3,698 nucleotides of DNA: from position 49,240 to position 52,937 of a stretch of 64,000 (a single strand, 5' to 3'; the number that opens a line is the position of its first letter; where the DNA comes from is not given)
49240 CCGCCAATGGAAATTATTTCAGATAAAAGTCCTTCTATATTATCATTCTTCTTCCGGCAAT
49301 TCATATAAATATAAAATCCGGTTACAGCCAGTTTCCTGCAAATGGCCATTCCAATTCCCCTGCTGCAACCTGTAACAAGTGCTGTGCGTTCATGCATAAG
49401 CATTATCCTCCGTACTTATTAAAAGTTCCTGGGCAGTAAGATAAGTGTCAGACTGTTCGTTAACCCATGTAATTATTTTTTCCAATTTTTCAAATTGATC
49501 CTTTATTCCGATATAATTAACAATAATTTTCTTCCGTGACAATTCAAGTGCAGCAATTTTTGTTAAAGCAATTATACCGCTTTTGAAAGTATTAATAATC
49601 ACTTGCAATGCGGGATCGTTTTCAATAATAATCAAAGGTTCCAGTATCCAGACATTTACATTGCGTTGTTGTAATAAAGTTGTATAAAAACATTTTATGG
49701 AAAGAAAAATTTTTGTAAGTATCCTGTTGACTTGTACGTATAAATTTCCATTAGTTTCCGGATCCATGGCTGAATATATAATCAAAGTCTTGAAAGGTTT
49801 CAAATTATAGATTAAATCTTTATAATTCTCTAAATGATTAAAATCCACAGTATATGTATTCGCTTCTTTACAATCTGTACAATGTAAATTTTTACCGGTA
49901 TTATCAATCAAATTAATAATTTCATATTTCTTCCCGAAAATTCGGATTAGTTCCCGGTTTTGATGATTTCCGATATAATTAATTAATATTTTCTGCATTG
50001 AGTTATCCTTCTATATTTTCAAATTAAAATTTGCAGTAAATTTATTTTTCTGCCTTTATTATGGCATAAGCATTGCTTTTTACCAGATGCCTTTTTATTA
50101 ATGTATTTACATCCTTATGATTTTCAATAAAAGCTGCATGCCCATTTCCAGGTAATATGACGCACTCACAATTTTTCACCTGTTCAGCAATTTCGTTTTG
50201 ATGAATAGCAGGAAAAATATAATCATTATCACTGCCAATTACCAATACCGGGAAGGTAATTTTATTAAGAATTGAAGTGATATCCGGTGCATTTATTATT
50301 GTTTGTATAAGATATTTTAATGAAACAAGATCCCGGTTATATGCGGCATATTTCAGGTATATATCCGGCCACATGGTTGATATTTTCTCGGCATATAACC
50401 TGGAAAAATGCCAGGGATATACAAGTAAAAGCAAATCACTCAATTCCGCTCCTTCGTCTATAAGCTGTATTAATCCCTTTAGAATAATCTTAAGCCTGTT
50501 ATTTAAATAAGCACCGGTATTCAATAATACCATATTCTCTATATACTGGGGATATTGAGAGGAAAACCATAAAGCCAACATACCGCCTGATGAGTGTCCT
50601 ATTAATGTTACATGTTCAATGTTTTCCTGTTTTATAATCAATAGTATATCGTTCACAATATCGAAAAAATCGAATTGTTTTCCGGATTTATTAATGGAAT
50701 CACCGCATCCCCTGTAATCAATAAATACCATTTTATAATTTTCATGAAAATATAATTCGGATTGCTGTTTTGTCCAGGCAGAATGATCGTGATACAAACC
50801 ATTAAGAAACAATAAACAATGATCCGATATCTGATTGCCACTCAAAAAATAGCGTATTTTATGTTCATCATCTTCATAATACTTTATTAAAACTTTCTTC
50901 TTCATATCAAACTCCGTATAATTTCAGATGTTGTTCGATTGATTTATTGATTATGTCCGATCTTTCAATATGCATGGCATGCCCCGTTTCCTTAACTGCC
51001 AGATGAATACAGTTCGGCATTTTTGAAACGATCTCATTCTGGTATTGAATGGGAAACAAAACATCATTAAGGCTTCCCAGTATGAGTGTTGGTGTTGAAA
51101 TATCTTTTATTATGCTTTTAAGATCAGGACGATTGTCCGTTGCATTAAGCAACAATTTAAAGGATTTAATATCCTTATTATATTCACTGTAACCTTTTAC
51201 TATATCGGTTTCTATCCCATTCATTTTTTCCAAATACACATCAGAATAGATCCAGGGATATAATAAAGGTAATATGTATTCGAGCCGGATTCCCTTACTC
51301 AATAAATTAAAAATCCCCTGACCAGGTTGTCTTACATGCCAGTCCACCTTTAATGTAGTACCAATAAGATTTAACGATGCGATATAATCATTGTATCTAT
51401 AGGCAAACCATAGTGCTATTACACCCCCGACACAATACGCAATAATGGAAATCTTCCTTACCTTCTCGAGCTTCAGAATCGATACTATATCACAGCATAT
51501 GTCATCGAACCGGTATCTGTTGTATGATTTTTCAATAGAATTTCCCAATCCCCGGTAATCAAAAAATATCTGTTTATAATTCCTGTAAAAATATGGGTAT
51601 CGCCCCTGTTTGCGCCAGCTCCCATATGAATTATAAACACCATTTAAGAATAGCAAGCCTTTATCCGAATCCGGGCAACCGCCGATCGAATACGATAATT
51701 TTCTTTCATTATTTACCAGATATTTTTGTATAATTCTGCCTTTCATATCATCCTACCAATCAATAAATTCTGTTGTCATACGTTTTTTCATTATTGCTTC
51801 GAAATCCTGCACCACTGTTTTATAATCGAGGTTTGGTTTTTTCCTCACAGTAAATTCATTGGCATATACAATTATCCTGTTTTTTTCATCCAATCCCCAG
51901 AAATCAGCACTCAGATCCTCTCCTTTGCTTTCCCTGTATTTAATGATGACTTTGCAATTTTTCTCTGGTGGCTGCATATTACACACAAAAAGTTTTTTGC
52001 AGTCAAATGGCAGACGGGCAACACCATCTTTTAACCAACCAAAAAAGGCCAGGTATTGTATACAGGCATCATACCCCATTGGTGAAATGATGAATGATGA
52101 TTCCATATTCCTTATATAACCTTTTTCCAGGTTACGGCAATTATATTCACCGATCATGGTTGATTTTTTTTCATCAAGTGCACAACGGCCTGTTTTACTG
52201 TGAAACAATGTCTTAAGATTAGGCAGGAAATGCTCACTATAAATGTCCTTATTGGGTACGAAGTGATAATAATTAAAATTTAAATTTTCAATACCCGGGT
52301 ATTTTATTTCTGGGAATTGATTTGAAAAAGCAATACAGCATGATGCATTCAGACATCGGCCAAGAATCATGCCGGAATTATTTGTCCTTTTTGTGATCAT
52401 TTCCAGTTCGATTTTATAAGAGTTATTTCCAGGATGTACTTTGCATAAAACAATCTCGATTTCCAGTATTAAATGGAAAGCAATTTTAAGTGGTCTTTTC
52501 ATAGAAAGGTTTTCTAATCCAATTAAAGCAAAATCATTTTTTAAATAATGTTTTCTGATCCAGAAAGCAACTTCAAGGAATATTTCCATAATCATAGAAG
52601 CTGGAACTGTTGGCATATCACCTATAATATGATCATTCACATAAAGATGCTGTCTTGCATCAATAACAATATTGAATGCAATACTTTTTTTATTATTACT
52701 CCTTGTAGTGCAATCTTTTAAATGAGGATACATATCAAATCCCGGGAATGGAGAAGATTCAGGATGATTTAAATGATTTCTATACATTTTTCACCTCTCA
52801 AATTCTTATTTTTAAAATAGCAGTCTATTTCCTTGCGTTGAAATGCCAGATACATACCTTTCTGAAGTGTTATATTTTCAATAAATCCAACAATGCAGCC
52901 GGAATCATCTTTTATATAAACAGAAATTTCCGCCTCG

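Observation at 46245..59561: Thirteen-gene orphan type II PKS/FAS-like biosynthetic cluster with an unusual accessory set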

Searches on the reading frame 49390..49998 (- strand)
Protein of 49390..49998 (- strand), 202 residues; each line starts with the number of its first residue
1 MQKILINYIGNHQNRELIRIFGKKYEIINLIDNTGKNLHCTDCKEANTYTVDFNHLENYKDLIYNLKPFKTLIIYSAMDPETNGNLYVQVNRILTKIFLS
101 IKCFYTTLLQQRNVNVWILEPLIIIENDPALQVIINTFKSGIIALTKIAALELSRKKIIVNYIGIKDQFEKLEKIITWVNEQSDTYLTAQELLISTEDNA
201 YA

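Call 4: search_protein_families(library=pfam, proteins=[window:49390-49998:-], max_evalue=0.01)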
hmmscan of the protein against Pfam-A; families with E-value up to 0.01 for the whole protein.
window:49390-49998:- (202 aa): 0 families

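Call 6: search_protein_families(library=ncbifam, proteins=[window:49390-49998:-], max_evalue=0.01)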
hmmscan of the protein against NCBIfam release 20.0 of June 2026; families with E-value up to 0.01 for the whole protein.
window:49390-49998:- (202 aa): 0 families

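Call 22: search_solved_structures(query=window:49390-49998:-, max_evalue=10, show_alignments=2)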
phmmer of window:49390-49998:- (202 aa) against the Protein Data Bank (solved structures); distinct sequences matched with E-value up to 10: 27.
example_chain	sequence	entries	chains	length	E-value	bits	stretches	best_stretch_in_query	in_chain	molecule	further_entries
2uvd_A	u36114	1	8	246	0.0059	19.7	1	89-163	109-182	3-OXOACYL-(ACYL-CARRIER-PROTEIN) REDUCTASE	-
7na9_D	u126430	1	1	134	0.087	15.9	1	22-83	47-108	JSG-C1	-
4cql_B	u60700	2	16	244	0.16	15.1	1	89-163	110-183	CARBONYL REDUCTASE FAMILY MEMBER 4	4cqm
7zk1_B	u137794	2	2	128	0.25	14.4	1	22-88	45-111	Llama derived nanobody | Llama nanobody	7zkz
3osu_A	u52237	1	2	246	0.25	14.4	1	96-163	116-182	3-oxoacyl-[acyl-carrier-protein] reductase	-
3sj7_A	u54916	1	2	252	0.26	14.3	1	96-163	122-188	3-oxoacyl-(Acyl-carrier-protein) reductase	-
4rzh_A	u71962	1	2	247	0.31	14.1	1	91-163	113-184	3-oxoacyl-[acyl-carrier protein] reductase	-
6zzq_A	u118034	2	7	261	0.34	14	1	133-162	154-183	3-hydroxybutyrate dehydrogenase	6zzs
7caw_A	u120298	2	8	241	0.62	13.1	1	132-164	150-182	3-oxoacyl-ACP reductase FabG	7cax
4dka_A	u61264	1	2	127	0.63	13.1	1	22-80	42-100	single domain antibody VHH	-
4dk3_A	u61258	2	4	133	0.7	13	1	22-80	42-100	single domain antibody VHH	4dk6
6nrp_A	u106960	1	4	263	0.72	12.9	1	132-164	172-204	3-oxoacyl-ACP reductase FabG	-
4iiu_A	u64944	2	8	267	0.73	12.9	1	132-163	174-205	3-oxoacyl-[acyl-carrier protein] reductase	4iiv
4jro_A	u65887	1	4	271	1.1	12.3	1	91-164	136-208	FabG protein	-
5ocl_B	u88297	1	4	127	1.1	12.3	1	22-87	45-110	anti-vglut nanobody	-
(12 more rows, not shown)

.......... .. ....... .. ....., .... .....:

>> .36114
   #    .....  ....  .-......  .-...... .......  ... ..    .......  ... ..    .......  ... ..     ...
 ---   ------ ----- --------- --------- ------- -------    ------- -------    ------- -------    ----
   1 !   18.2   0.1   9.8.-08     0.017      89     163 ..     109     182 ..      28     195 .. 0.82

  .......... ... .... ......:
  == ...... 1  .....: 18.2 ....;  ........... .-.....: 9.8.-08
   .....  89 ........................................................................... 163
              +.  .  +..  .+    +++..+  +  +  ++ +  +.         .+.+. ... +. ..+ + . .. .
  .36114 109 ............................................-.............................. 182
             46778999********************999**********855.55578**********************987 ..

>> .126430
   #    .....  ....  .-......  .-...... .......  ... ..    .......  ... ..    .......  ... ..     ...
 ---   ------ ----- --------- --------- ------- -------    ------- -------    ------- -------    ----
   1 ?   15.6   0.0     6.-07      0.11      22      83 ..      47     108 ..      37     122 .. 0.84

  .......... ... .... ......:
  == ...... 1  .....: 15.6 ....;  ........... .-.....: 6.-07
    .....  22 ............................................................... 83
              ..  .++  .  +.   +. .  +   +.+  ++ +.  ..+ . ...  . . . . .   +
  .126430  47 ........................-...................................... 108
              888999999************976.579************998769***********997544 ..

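Call 37: search_protein_families(library=pfam, proteins=[window:49390-49998:-], max_evalue=1)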
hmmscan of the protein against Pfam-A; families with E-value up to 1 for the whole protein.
window:49390-49998:- (202 aa): 2 families
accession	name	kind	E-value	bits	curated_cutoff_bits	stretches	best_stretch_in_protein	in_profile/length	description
PF21394.3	Beta-ketacyl_N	-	0.047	13.7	26.9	1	44-177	38-165/170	Beta-ketoacyl synthase-like, N-terminal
PF13561.12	adh_short_C2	-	0.13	12.3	27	1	135-163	143-171/236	Enoyl-(Acyl carrier protein) reductase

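Call 57: search_solved_structures(query=A2, max_evalue=1, show_alignments=1)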
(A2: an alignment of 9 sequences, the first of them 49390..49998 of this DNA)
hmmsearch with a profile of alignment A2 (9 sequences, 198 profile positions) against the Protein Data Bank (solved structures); distinct sequences matched with E-value up to 1: 108 (the best 60 are shown).
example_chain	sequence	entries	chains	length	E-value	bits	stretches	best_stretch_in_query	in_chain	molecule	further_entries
2uvd_A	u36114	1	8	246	4.3e-08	36.2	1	82-166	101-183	3-OXOACYL-(ACYL-CARRIER-PROTEIN) REDUCTASE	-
2c07_A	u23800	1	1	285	5.1e-06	29.4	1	53-166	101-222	3-OXOACYL-(ACYL-CARRIER PROTEIN) REDUCTASE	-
7caw_A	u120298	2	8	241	9.6e-06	28.5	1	86-166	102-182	3-oxoacyl-ACP reductase FabG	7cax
6nrp_A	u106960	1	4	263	1.2e-05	28.2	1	86-165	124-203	3-oxoacyl-ACP reductase FabG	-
4jro_A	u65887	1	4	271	2.1e-05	27.4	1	93-166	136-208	FabG protein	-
4rzh_A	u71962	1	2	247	2.3e-05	27.3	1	86-166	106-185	3-oxoacyl-[acyl-carrier protein] reductase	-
4nbu_A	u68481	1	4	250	4.4e-05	26.4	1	49-166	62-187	3-oxoacyl-(Acyl-carrier-protein) reductase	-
4iiu_A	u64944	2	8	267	7.9e-05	25.6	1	132-166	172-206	3-oxoacyl-[acyl-carrier protein] reductase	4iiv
4cql_B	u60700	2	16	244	0.00012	25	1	81-166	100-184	CARBONYL REDUCTASE FAMILY MEMBER 4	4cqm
3woh_A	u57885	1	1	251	0.00017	24.5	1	63-165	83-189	SiaM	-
3emk_A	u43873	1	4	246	0.00025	23.9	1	94-166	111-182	GLUCOSE/RIBITOL DEHYDROGENASE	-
3enn_A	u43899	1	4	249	0.00026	23.9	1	94-166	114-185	GLUCOSE/RIBITOL DEHYDROGENASE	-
7czc_A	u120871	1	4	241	0.00035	23.4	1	113-165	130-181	3-oxoacyl-ACP reductase FabG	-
3f9i_A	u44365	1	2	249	0.0014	21.5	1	46-166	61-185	3-oxoacyl-[acyl-carrier-protein] reductase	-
3gk3_A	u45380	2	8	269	0.0016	21.3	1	61-165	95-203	Acetoacetyl-CoA reductase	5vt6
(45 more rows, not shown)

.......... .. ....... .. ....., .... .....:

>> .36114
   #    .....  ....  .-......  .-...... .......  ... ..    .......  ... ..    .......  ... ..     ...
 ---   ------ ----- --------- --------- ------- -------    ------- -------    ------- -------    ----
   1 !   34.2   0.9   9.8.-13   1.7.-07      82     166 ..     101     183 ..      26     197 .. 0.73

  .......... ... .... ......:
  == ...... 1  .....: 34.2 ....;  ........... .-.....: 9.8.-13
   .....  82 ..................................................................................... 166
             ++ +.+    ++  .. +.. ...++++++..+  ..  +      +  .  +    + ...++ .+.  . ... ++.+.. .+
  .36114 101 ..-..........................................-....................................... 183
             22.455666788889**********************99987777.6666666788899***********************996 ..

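Call 89: predict_structure(protein=window:49390-49998:-)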
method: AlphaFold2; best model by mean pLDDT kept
length: 202 residues; sequences in the alignment: 1
mean_pLDDT: 33.6   pTM: 0.22
mean pLDDT of the five models: 33.6, 31.2, 30.0, 29.6, 26.1
residues with pLDDT >= 90: 0; 70-90: 0; 50-70: 4; < 50: 198
segments of 3 or more residues with pLDDT < 50: 1-172, 179-202
pLDDT, mean of each block of 10 residues (from residue 1): 29 32 31 33 30 32 33 30 29 29 32 38 39 36 32 29 37 49 41 30 26
secondary structure, 60 per line:
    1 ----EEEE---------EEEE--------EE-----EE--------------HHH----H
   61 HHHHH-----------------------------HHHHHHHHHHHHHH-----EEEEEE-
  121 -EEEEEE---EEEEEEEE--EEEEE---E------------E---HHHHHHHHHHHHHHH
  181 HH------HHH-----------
elements in order: E5-8 E18-21 H60-65 H95-108 E114-119 E122-127 E131-138 E141-145 H166-182

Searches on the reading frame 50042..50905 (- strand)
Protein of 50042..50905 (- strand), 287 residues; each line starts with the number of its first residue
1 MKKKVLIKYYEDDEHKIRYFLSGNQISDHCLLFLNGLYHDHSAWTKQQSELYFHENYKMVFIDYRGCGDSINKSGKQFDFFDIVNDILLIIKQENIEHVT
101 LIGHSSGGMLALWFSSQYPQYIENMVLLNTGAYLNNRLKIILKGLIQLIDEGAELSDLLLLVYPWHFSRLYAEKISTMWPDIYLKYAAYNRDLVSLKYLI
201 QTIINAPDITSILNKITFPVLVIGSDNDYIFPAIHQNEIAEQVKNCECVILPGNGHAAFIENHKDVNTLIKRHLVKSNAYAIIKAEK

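Call 4: search_protein_families(library=pfam, proteins=[window:50042-50905:-], max_evalue=0.01)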
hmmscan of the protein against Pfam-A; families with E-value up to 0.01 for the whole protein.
window:50042-50905:- (287 aa): 11 families
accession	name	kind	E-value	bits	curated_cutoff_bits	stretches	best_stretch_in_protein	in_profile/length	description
PF00561.26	Abhydrolase_1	-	2.1e-25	90.2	25.8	1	31-262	3-244/245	alpha/beta hydrolase fold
PF12146.15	Hydrolase_4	-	7.3e-19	68.4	27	1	31-262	7-238/239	Serine aminopeptidase, S33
PF12697.13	Abhydrolase_6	-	1.2e-14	56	26.3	1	31-266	1-214/217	Alpha/beta hydrolase family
PF08386.16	Abhydrolase_4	-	2.3e-05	24.9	21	1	214-277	31-94/103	TAP-like protein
PF00326.27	Peptidase_S9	-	7.8e-05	22.7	22.6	1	52-120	10-87/213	Prolyl oligopeptidase family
PF07819.20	PGAP1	-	0.00041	20.6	24.3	1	81-128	73-125/233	PGAP1-like alpha/beta domain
PF08840.17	BAAT_C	-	0.0017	18.9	20.9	1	87-243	12-140/210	BAAT / Acyl-CoA thioester hydrolase C terminal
PF12695.13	Abhydrolase_5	-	0.0023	18.2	27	0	88-130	47-89/164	Alpha/beta hydrolase family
PF06821.19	Ser_hydrolase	-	0.0057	17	22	0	215-264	113-161/172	Serine hydrolase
PF01738.24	DLH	-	0.0061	16.6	21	0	213-265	139-194/217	Dienelactone hydrolase family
PF03096.20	Ndr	-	0.008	15.4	23.3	1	82-229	84-232/283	Ndr family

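Call 6: search_protein_families(library=ncbifam, proteins=[window:50042-50905:-], max_evalue=0.01)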
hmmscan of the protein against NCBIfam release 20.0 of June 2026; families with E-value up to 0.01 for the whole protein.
window:50042-50905:- (287 aa): 44 families (the best 25 are shown)
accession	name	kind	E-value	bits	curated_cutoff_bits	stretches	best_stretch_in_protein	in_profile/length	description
TIGR02427.1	protocat_pcaD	equivalog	6.7e-24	84.6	255.85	1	17-274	2-250/251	3-oxoadipate enol-lactonase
NF051488.1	bifunc_PcaDC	exception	2.3e-23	82.9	390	1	21-278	6-254/375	bifunctional 3-oxoadipate enol-lactonase/4-carboxymuconolactone decarboxylase PcaDC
TIGR03611.1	RutD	equivalog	9.7e-22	77.6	238.5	1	22-274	6-255/258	pyrimidine utilization protein D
NF050089.1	i_nPHAscl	equivalog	2.8e-19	69.3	300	2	53-131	41-118/288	intracellular short-chain-length polyhydroxyalkanoate depolymerase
TIGR03695.1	menH_SHCHC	equivalog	3.4e-18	66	208.55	2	29-132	3-106/252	2-succinyl-6-hydroxy-2,4-cyclohexadiene-1-carboxylate synthase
NF011457.0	PRK14875.1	equivalog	5.2e-18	65.1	307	1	13-274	118-369/372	acetoin dehydrogenase dihydrolipoyllysine-residue acetyltransferase subunit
NF041759.1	mac_hydro_EstT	equivalog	1.2e-15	57.5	450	2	31-137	25-133/278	macrolide hydrolase EstT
NF051487.1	bifunc_PcaCD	exception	2.7e-15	56.4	430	1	26-274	170-411/413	bifunctional 4-carboxymuconolactone decarboxylase/3-oxoadipate enol-lactonase PcaCD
NF052610.1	macro_16_ester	equivalog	6.6e-14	51.9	420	2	56-136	51-133/281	alpha/beta fold macrolide esterase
NF052614.1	AB_fold_OlsI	equivalog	6e-12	45.6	385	1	29-277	18-258/272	ornithine lipid biosynthesis O-acyltransferase OlsI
TIGR01392.2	MetX_acetyl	equivalog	8.2e-12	44.9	500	2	207-273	280-349/351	homoserine O-acetyltransferase MetX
NF007954.0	PRK10673.1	equivalog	1e-11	44.6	399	1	22-129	10-113/255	esterase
TIGR01250.1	pro_imino_pep_2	subfamily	1.2e-11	44.7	167.65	2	198-272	212-285/288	proline iminopeptidase-family hydrolase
NF045945.1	ProImpepLactob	equivalog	1.4e-11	44.5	400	2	44-131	43-132/293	proline iminopeptidase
TIGR01738.1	bioH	equivalog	1.4e-11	44.5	206.95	2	203-268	174-239/245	pimeloyl-ACP methyl ester esterase BioH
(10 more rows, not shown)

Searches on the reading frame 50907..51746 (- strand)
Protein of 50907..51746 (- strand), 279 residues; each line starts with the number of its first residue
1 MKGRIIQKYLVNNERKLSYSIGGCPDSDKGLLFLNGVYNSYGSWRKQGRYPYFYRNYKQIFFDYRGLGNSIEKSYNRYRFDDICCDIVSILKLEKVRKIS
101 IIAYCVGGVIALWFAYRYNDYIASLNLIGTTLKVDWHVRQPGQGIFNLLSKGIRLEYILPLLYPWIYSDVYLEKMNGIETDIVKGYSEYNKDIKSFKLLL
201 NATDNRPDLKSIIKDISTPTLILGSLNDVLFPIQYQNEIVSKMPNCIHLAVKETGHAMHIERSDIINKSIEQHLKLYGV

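Call 4: search_protein_families(library=pfam, proteins=[window:50907-51746:-], max_evalue=0.01)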
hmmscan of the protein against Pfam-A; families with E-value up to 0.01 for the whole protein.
window:50907-51746:- (279 aa): 4 families
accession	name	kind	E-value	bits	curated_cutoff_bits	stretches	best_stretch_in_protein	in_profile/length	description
PF00561.26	Abhydrolase_1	-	8e-18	65.4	25.8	1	31-134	3-103/245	alpha/beta hydrolase fold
PF12146.15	Hydrolase_4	-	1.7e-09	37.8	27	1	55-261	30-237/239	Serine aminopeptidase, S33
PF03096.20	Ndr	-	5.8e-05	22.4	23.3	1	72-227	74-230/283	Ndr family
PF08386.16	Abhydrolase_4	-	0.00073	20.1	21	1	214-274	32-91/103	TAP-like protein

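Call 6: search_protein_families(library=ncbifam, proteins=[window:50907-51746:-], max_evalue=0.01)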
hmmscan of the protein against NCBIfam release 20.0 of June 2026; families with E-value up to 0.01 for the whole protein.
window:50907-51746:- (279 aa): 28 families (the best 25 are shown)
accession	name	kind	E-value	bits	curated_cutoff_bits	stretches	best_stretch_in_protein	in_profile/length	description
TIGR03611.1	RutD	equivalog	1.3e-19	70.6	238.5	1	19-274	3-255/258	pyrimidine utilization protein D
TIGR02427.1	protocat_pcaD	equivalog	5.3e-17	62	255.85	1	17-275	2-251/251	3-oxoadipate enol-lactonase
NF041759.1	mac_hydro_EstT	equivalog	3e-15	56.2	450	2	30-132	24-128/278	macrolide hydrolase EstT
TIGR03695.1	menH_SHCHC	equivalog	4.8e-14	52.4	208.55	1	29-274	3-251/252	2-succinyl-6-hydroxy-2,4-cyclohexadiene-1-carboxylate synthase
NF052610.1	macro_16_ester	equivalog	3.2e-13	49.7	420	2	60-131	55-128/281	alpha/beta fold macrolide esterase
NF051488.1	bifunc_PcaDC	exception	4.3e-13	49.2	390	1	23-275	8-251/375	bifunctional 3-oxoadipate enol-lactonase/4-carboxymuconolactone decarboxylase PcaDC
NF050089.1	i_nPHAscl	equivalog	8.1e-12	44.8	300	2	28-129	18-116/288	intracellular short-chain-length polyhydroxyalkanoate depolymerase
NF053693.1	esterase_mleCBF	exception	2.9e-10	40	564.5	1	28-131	23-128/279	CBF family alpha/beta fold macrolide esterase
NF053684.1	esterase_mleBCA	exception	2.3e-09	36.8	570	1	209-273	216-280/281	BCA family alpha/beta fold macrolide esterase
NF053683.1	esterase_mleBRB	exception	1.1e-08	35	585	2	214-274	216-276/280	BRB family alpha/beta fold macrolide esterase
NF052614.1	AB_fold_OlsI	equivalog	1.4e-08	34.6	385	1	208-275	188-256/272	ornithine lipid biosynthesis O-acyltransferase OlsI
NF011457.0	PRK14875.1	equivalog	3.4e-08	32.8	307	1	62-129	164-230/372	acetoin dehydrogenase dihydrolipoyllysine-residue acetyltransferase subunit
NF007954.0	PRK10673.1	equivalog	8.3e-08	31.8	399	1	55-147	41-129/255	esterase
NF008340.0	PRK11126.1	equivalog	7.1e-07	28.7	261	1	30-118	16-99/255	2-succinyl-6-hydroxy-2,4-cyclohexadiene-1-carboxylate synthase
TIGR03056.1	bchO_mg_che_rel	equivalog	8.2e-07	28.3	172.55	1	31-274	31-277/278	alpha/beta fold hydrolase BchO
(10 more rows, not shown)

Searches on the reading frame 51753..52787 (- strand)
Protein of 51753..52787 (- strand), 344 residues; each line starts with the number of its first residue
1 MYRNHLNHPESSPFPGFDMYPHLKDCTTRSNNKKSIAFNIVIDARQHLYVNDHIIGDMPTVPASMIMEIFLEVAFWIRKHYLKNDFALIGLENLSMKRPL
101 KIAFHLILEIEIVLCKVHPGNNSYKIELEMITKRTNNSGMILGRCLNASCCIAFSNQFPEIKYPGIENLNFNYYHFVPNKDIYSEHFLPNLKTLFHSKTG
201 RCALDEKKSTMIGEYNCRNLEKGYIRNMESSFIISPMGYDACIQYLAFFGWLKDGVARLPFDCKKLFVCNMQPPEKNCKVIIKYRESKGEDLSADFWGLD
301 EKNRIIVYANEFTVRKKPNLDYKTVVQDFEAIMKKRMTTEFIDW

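Call 3: search_protein_families(library=pfam, proteins=[window:51753-52787:-], max_evalue=0.01)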
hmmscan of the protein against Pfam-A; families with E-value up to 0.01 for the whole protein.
window:51753-52787:- (344 aa): 2 families
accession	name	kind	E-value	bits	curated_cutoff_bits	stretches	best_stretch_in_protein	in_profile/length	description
PF21089.3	PKS_DH_N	-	1.1e-05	25.7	27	1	29-118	9-92/103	Polyketide synthase dehydratase domain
PF14765.12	PS-DH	-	0.00059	19.9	23.7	1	227-316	62-158/166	Polyketide synthase dehydratase N-terminal domain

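Call 5: search_protein_families(library=ncbifam, proteins=[window:51753-52787:-], max_evalue=0.01)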
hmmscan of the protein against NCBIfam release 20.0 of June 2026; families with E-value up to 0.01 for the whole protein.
window:51753-52787:- (344 aa): 0 families
